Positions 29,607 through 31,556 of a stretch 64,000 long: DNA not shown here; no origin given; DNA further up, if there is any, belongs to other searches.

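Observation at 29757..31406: Single-polypeptide DNA methyltransferase-Mrr-like endonuclease fusion with no partner genes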

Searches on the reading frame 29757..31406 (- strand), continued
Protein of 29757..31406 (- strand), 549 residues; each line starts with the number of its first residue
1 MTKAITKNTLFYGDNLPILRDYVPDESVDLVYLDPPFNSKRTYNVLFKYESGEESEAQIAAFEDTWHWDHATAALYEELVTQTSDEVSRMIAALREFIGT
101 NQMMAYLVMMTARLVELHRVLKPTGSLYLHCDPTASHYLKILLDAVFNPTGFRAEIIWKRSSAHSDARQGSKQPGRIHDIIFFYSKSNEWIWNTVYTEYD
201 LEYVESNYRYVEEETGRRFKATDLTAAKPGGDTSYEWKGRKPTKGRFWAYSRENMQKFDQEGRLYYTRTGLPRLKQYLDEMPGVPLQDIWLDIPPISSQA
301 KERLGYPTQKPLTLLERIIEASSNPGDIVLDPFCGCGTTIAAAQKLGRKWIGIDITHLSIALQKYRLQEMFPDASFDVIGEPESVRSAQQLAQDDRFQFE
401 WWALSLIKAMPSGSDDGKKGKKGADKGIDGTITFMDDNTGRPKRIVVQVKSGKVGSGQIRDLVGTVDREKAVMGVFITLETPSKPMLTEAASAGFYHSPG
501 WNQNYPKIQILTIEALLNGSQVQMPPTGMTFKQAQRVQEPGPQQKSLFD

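Call 74: find_encoding_contigs(protein=P0008, flank=10000, max_places=1)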
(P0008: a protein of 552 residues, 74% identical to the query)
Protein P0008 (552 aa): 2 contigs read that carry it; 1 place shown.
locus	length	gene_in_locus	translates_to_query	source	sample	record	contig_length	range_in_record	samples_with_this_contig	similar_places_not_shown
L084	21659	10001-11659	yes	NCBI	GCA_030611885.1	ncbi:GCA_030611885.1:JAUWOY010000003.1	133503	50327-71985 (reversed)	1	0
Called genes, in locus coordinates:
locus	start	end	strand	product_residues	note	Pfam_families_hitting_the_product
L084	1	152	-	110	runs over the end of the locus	PF01022:HTH_5, PF12840:HTH_20 (weak)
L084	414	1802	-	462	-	PF00672:HAMP, PF00512:HisKA, PF02518:HATPase_c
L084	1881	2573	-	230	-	PF00072:Response_reg, PF00486:Trans_reg_C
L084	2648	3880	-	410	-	PF12704:MacB_PCD, PF02687:FtsX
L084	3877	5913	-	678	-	PF25917:BSH_RND (faint), PF25881:HH_YBHG (faint), PF25954:Beta-barrel_RND_2 (faint), PF25990:Beta-barrel_YknX, PF25967:RND-MFP_C, PF25975:CzcB_C (weak)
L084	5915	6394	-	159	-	PF18914:DUF5666 (weak)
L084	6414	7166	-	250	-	PF00005:ABC_tran, PF13304:AAA_21 (faint)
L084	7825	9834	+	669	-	PF13175:AAA_15, PF13476:AAA_23 (faint), PF13304:AAA_21, PF20469:OLD-like_TOPRIM (weak)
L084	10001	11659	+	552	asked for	PF01555:N6_N4_Mtase, PF04471:Mrr_cat, PF22722:NA-iREase1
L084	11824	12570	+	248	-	-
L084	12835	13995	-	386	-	PF00595:PDZ (faint), PF00089:Trypsin, PF13365:Trypsin_2, PF13180:PDZ_2, PF17820:PDZ_6 (weak)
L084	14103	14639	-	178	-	-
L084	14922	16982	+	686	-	PF13231:PMT_2 (weak)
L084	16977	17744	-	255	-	PF02634:FdhD-NarQ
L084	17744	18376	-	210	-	PF12804:NTP_transf_3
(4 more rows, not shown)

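Call 75: find_encoding_contigs(protein=P0012, flank=10000, max_places=1)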
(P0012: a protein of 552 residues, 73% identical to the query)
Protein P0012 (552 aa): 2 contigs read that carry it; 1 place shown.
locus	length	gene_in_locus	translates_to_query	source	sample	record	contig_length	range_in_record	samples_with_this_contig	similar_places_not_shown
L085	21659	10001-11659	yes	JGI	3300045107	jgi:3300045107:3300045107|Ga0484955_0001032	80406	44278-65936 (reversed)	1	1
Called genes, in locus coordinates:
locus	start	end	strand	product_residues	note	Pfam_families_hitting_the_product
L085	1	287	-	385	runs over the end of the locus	PF14659:Phage_int_SAM_3, PF00589:Phage_integrase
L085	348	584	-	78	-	PF12728:HTH_17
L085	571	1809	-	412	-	-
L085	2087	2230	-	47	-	-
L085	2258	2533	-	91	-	-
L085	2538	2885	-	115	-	-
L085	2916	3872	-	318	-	PF22548:AEP-TOTE, PF01807:Zn_ribbon_DnaG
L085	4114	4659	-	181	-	PF04343:DUF488, PF22751:DUF488-N3a (faint)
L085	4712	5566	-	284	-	-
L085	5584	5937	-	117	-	-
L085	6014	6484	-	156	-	-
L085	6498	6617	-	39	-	-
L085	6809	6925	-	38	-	-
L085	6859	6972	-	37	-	-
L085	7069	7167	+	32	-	-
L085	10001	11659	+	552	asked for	PF01555:N6_N4_Mtase, PF04471:Mrr_cat (weak), PF22722:NA-iREase1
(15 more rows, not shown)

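Call 76: find_encoding_contigs(protein=P0027, flank=10000, max_places=1)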
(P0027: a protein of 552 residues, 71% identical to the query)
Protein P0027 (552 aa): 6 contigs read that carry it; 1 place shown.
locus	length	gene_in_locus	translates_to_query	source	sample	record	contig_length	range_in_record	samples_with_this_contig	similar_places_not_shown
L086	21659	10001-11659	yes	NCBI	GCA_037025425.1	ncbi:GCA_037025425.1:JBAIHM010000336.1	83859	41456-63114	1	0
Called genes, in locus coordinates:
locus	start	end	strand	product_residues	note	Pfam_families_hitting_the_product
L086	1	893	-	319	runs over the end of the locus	PF22548:AEP-TOTE, PF01807:Zn_ribbon_DnaG (weak)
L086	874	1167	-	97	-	-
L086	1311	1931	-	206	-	-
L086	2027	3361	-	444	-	-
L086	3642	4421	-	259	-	-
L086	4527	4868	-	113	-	-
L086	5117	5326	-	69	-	-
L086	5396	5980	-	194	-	-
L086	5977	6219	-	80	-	-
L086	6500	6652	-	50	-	-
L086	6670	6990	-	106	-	-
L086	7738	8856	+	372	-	PF12844:HTH_19, PF13560:HTH_31, PF01381:HTH_3, PF13443:HTH_26 (faint), PF13428:TPR_14 (faint), PF13181:TPR_8 (faint), PF07719:TPR_2 (faint)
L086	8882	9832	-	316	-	PF08240:ADH_N (weak), PF00107:ADH_zinc_N, PF13602:ADH_zinc_N_2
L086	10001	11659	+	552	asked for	PF01555:N6_N4_Mtase, PF04471:Mrr_cat, PF22722:NA-iREase1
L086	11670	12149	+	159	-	-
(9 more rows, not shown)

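Call 77: find_encoding_contigs(protein=P0037, flank=10000, max_places=1)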
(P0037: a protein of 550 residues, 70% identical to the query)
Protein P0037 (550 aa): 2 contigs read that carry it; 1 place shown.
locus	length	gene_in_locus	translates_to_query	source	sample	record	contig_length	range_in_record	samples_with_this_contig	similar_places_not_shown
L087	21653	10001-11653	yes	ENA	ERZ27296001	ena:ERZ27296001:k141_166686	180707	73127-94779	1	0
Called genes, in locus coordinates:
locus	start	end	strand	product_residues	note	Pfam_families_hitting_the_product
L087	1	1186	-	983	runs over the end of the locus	PF01590:GAF, PF13185:GAF_2, PF13492:GAF_3, PF01590:GAF, PF08448:PAS_4, PF00512:HisKA, PF02518:HATPase_c, PF00072:Response_reg, +1 more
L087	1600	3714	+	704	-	PF17963:Big_9 (weak), PF07676:PD40 (weak), PF26550:Tricorn_2nd (weak), PF26549:Tricorn_N, PF07676:PD40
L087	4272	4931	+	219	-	PF27462:RecX_N, PF21982:RecX_HTH1, PF02631:RecX_HTH2, PF21981:RecX_HTH3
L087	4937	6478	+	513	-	PF12072:RNase_Y_N, PF00013:KH_1, PF22891:KH_PNO1_2nd (weak), PF08668:HDOD (faint), PF01966:HD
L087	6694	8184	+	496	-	PF00370:FGGY_N, PF02782:FGGY_C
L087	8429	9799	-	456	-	-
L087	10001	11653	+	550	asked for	PF01555:N6_N4_Mtase, PF04471:Mrr_cat, PF22722:NA-iREase1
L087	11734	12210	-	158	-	PF00300:His_Phos_1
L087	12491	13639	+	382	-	-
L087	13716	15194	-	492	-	PF00083:Sugar_tr, PF07690:MFS_1, PF12832:MFS_1_like (faint), PF07690:MFS_1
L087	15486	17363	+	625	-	PF13185:GAF_2, PF01590:GAF, PF13492:GAF_3, PF07730:HisKA_3, PF02518:HATPase_c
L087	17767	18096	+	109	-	-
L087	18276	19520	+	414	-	PF04015:DUF362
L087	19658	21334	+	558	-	PF13620:CarboxypepD_reg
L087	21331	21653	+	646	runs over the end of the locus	PF02239:Cytochrom_D1 (faint), PF21783:YNCE (faint), PF22494:choice_anch_I (faint), PF25174:Beta-prop_THOC3 (faint), PF03150:CCP_MauG (weak), PF21419:RoxA-like_Cyt-c (weak)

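Call 78: find_encoding_contigs(protein=P0099, flank=10000, max_places=1)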
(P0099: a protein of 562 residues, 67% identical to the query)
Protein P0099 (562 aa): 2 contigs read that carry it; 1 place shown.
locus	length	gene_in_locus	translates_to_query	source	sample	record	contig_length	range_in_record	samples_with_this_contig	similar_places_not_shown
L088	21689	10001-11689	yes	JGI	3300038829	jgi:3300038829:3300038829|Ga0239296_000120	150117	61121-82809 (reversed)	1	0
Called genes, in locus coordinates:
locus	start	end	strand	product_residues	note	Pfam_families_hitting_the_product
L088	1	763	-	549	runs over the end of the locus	PF17391:Urocanase_N, PF01175:Urocanase, PF17392:Urocanase_C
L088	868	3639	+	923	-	PF10101:DUF2339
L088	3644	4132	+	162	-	PF03795:YCII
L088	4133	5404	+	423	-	PF07969:Amidohydro_3 (weak), PF01979:Amidohydro_1, PF07969:Amidohydro_3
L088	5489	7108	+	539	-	PF00221:Lyase_aromatic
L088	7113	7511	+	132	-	PF04120:Iron_permease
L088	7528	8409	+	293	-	-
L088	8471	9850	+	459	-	PF00072:Response_reg, PF00158:Sigma54_activat, PF14532:Sigma54_activ_2, PF07728:AAA_5, PF25601:AAA_lid_14, PF02954:HTH_8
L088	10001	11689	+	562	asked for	PF01555:N6_N4_Mtase, PF04471:Mrr_cat (weak), PF22722:NA-iREase1 (faint)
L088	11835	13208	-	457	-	-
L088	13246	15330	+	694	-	PF00989:PAS, PF08447:PAS_3, PF08448:PAS_4, PF13426:PAS_9, PF00989:PAS, PF08448:PAS_4, PF13188:PAS_8, PF08447:PAS_3, +6 more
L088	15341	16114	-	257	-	PF01464:SLT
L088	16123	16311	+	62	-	-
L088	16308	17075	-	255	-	PF17802:SpaA (faint), PF17210:SdrD_B, PF22904:NOMO1-like_2nd (weak), PF13715:CarbopepD_reg_2 (faint), PF13620:CarboxypepD_reg (weak)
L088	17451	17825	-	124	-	-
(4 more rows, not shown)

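Call 79: find_encoding_contigs(protein=P0023, flank=10000, max_places=1)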
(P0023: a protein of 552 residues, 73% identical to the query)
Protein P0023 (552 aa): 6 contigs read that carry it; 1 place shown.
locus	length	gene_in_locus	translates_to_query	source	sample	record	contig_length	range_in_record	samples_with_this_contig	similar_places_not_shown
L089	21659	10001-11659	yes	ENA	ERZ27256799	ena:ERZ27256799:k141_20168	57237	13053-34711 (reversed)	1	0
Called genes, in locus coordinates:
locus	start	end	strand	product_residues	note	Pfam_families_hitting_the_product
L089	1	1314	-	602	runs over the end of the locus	PF16697:Yop-YscD_cpl, PF00498:FHA, PF13367:PrsW-protease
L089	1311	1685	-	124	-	-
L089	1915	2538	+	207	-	PF00300:His_Phos_1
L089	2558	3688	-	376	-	-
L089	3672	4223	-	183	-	PF04542:Sigma70_r2, PF08281:Sigma70_r4_2, PF04545:Sigma70_r4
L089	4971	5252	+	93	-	-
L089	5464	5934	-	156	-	-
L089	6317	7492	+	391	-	PF03054:tRNA_Me_trans, PF20259:tRNA_Me_trans_M, PF20258:tRNA_Me_trans_C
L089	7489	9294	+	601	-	PF00009:GTP_EFTU, PF22042:EF-G_D2 (weak), PF03144:GTP_EFTU_D2, PF00679:EFG_C, PF06421:LepA_C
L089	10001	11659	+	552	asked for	PF01555:N6_N4_Mtase, PF04471:Mrr_cat, PF22722:NA-iREase1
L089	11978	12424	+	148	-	-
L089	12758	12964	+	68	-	-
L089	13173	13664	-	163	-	PF05163:DinB, PF04978:MST, PF12867:DinB_2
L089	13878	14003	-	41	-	-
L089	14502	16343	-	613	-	PF18158:AidB_N, PF02770:Acyl-CoA_dh_M, PF00441:Acyl-CoA_dh_1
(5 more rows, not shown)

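Call 80: find_encoding_contigs(protein=P0048, flank=10000, max_places=1)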
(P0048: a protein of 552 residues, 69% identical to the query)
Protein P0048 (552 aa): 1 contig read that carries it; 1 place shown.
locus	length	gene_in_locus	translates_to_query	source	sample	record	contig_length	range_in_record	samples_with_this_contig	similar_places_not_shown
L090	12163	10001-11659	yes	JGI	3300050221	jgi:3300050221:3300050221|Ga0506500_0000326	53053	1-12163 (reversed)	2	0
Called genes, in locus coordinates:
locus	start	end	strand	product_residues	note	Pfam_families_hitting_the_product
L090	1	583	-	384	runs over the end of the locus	PF06441:EHN, PF00561:Abhydrolase_1, PF12697:Abhydrolase_6 (weak)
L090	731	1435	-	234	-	-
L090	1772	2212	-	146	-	-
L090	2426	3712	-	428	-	PF01979:Amidohydro_1, PF07969:Amidohydro_3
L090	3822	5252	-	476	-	PF02133:Transp_cyt_pur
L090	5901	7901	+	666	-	PF01590:GAF, PF13185:GAF_2, PF13492:GAF_3, PF01590:GAF, PF13185:GAF_2, PF13492:GAF_3, PF17853:GGDEF_2, PF13556:HTH_30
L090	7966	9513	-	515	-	PF00083:Sugar_tr, PF06609:TRI12, PF07690:MFS_1, PF12832:MFS_1_like (faint)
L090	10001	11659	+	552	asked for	PF02086:MethyltransfD12 (faint), PF01555:N6_N4_Mtase, PF04471:Mrr_cat, PF22722:NA-iREase1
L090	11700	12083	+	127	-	-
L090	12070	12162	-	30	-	?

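Call 81: find_encoding_contigs(protein=P0052, flank=10000, max_places=1)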
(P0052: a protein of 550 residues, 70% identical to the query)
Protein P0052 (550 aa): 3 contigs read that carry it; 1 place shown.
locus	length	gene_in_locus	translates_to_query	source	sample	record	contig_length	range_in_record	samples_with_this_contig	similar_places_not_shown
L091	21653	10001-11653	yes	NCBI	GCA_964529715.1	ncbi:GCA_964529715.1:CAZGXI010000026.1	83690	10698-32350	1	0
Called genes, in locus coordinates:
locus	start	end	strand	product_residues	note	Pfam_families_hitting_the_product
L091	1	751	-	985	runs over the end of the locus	PF01590:GAF, PF13185:GAF_2, PF13492:GAF_3, PF01590:GAF, PF08448:PAS_4, PF00512:HisKA, PF02518:HATPase_c, PF00072:Response_reg, +2 more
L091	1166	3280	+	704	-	PF17963:Big_9 (weak), PF26550:Tricorn_2nd (faint), PF07676:PD40 (weak), PF26549:Tricorn_N, PF07676:PD40 (weak)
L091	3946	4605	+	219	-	PF27462:RecX_N, PF21982:RecX_HTH1, PF02631:RecX_HTH2, PF21981:RecX_HTH3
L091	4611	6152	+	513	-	PF12072:RNase_Y_N, PF00013:KH_1, PF22891:KH_PNO1_2nd (faint), PF08668:HDOD (faint), PF01966:HD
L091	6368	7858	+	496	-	PF00370:FGGY_N, PF02782:FGGY_C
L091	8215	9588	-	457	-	-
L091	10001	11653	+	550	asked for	PF01555:N6_N4_Mtase, PF04471:Mrr_cat, PF22722:NA-iREase1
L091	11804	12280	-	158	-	PF00300:His_Phos_1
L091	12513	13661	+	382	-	-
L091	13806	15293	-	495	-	PF00083:Sugar_tr, PF07690:MFS_1, PF12832:MFS_1_like (faint), PF07690:MFS_1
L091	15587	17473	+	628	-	PF01590:GAF, PF13185:GAF_2, PF13492:GAF_3, PF07730:HisKA_3, PF02518:HATPase_c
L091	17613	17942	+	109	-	-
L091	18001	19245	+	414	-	PF04015:DUF362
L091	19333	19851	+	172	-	PF00583:Acetyltransf_1, PF13673:Acetyltransf_10, PF13508:Acetyltransf_7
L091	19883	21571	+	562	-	PF13620:CarboxypepD_reg, PF13715:CarbopepD_reg_2 (faint)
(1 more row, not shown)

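Call 82: find_encoding_contigs(protein=P0103, flank=10000, max_places=1)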
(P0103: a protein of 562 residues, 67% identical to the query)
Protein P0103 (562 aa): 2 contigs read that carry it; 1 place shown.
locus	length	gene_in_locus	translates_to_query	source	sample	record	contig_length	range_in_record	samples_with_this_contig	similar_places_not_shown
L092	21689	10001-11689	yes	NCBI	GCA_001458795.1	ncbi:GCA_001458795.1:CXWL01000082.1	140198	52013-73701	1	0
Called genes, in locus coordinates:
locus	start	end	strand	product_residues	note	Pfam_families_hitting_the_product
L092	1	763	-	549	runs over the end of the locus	PF17391:Urocanase_N, PF01175:Urocanase, PF17392:Urocanase_C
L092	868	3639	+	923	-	PF10101:DUF2339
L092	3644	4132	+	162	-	PF03795:YCII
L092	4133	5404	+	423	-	PF07969:Amidohydro_3 (weak), PF01979:Amidohydro_1, PF07969:Amidohydro_3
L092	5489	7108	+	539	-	PF00221:Lyase_aromatic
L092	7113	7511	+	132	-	PF04120:Iron_permease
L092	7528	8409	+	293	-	-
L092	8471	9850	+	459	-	PF00072:Response_reg, PF00158:Sigma54_activat, PF14532:Sigma54_activ_2, PF07728:AAA_5, PF25601:AAA_lid_14, PF02954:HTH_8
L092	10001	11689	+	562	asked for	PF01555:N6_N4_Mtase, PF04471:Mrr_cat (weak)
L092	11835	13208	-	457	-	-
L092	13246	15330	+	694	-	PF00989:PAS, PF08447:PAS_3, PF08448:PAS_4, PF13426:PAS_9, PF00989:PAS, PF08448:PAS_4, PF13188:PAS_8, PF08447:PAS_3, +6 more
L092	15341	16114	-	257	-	PF01464:SLT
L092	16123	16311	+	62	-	-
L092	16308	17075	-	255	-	PF17802:SpaA (faint), PF17210:SdrD_B, PF22904:NOMO1-like_2nd (weak), PF13715:CarbopepD_reg_2 (faint), PF13620:CarboxypepD_reg (weak)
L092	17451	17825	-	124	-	-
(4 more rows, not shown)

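Call 85: find_encoding_contigs(protein=window:29757-31406:-, flank=10000, max_places=2)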
Protein window:29757-31406:- (549 aa): 2 contigs read that carry it; 1 place shown.
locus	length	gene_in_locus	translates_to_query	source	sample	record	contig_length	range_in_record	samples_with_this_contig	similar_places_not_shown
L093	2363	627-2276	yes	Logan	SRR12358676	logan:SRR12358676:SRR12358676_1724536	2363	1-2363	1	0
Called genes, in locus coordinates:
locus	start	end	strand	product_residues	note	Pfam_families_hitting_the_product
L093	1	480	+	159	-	?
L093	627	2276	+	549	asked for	PF02086:MethyltransfD12 (faint), PF01555:N6_N4_Mtase, PF04471:Mrr_cat, PF22722:NA-iREase1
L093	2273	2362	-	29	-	?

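Call 89: find_related_loci(query=window:29757-31406:-, collection=viral_contigs, flank=6000)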
Query window:29757-31406:- (549 aa) in viral_contigs; peptide patterns used: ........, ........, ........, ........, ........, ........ (x = any residue, [..] = any of these).
77 stretches matched a pattern; 75 encode a relative of the query (tblastn E <= 1e-3); 75 distinct loci.
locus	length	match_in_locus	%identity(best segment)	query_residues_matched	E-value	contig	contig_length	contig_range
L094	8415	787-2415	68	5-547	0e+0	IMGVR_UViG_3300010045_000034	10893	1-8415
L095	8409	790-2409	67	8-549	0e+0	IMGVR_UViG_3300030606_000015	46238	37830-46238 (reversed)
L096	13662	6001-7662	66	1-549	0e+0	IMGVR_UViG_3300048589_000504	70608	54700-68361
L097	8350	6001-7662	65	1-549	0e+0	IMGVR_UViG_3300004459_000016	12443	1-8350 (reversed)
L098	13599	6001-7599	65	1-537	0e+0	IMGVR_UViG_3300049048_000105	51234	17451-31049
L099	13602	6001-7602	64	5-545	0e+0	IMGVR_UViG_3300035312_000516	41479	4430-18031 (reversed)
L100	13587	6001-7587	63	5-538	0e+0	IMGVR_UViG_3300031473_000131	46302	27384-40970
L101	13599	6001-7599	62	7-535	0e+0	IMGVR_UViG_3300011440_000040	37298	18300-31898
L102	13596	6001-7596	63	8-536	0e+0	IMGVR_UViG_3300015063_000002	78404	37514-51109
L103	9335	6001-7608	62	8-547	0e+0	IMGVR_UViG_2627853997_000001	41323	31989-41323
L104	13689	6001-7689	61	6-547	0e+0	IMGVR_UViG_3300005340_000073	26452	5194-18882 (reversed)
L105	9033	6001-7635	60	2-549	0e+0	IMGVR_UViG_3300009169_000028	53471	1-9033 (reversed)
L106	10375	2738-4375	63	7-547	0e+0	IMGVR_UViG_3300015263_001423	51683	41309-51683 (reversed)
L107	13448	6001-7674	61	1-547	0e+0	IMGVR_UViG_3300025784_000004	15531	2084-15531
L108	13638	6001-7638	63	7-547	0e+0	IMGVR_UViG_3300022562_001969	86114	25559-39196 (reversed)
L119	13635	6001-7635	60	7-549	0e+0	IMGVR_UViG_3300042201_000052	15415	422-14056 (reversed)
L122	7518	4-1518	61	50-549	0e+0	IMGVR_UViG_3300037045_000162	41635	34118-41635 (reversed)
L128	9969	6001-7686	56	8-547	0e+0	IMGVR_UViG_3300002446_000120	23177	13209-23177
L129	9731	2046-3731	56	8-547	0e+0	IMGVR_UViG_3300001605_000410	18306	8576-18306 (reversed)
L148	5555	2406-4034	49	4-548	1e-159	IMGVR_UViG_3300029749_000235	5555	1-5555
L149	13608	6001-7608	53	7-545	0e+0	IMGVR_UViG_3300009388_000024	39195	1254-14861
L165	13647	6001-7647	58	7-547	0e+0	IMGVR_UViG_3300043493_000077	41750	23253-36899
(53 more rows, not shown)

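Call 93: search_protein_families(library=pfam, proteins=[L122:4722-6305:+, L128:4589-5104:+, L149:9144-10262:+, L148:4090-5553:+, L165:7687-8178:+, L119:3483-3953:+, L122:3244-3969:+, L129:4271-5404:-], max_evalue=0.0001)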
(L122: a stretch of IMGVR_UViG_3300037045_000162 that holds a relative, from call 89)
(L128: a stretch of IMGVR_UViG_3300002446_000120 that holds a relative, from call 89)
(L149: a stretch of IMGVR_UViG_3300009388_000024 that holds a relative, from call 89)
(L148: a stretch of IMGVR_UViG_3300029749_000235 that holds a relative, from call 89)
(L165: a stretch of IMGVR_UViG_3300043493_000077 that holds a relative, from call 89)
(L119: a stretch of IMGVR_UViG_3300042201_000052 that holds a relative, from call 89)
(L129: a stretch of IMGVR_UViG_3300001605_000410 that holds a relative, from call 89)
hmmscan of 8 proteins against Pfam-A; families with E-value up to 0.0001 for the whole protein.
L122:4722-6305:+ (527 aa): 2 families
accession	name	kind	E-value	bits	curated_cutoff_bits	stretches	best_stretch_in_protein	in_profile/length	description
PF00239.26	Resolvase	-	4.5e-17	62.9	23.3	1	8-148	2-138/145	Resolvase, N terminal domain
PF13408.12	Zn_ribbon_recom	-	2e-13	50.9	25.3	1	288-348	1-57/58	Recombinase zinc beta ribbon domain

L128:4589-5104:+ (171 aa): 0 families

L149:9144-10262:+ (372 aa): 4 families
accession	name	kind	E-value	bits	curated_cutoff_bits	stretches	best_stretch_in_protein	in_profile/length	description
PF00589.27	Phage_integrase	-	1.7e-24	87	27.1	1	165-331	2-169/172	Phage integrase family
PF14659.12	Phage_int_SAM_3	-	1.7e-11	44.6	22.6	1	62-118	1-57/58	Phage integrase, N-terminal SAM-like domain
PF22022.2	Phage_int_M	-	2.8e-08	34.3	27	1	65-154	3-94/96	Phage integrase central domain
PF13102.12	Phage_int_SAM_5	-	1.9e-05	25.4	22.3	0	63-150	2-93/98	Phage integrase SAM-like domain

L148:4090-5553:+ (488 aa): 1 family
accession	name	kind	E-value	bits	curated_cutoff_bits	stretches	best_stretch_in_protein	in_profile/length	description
PF06074.18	Portal_Mu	-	6.1e-84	282.7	23.9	1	83-422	2-335/336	Portal protein of Mu bacteriophage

L165:7687-8178:+ (163 aa): 0 families

L119:3483-3953:+ (156 aa): 1 family
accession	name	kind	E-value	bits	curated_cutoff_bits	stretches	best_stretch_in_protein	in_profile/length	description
PF04266.20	ASCH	-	5.5e-06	27.5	21.2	1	4-89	1-54/103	ASCH domain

L122:3244-3969:+ (241 aa): 1 family
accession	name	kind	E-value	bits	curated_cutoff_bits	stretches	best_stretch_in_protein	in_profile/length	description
PF07505.17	DUF5131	-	1.3e-101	339.6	28.9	1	4-233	2-243/243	Protein of unknown function (DUF5131)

L129:4271-5404:- (377 aa): 1 family
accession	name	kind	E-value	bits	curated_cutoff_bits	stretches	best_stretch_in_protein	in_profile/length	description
PF00589.27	Phage_integrase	-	3e-07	30.8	27.1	1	165-332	22-166/172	Phage integrase family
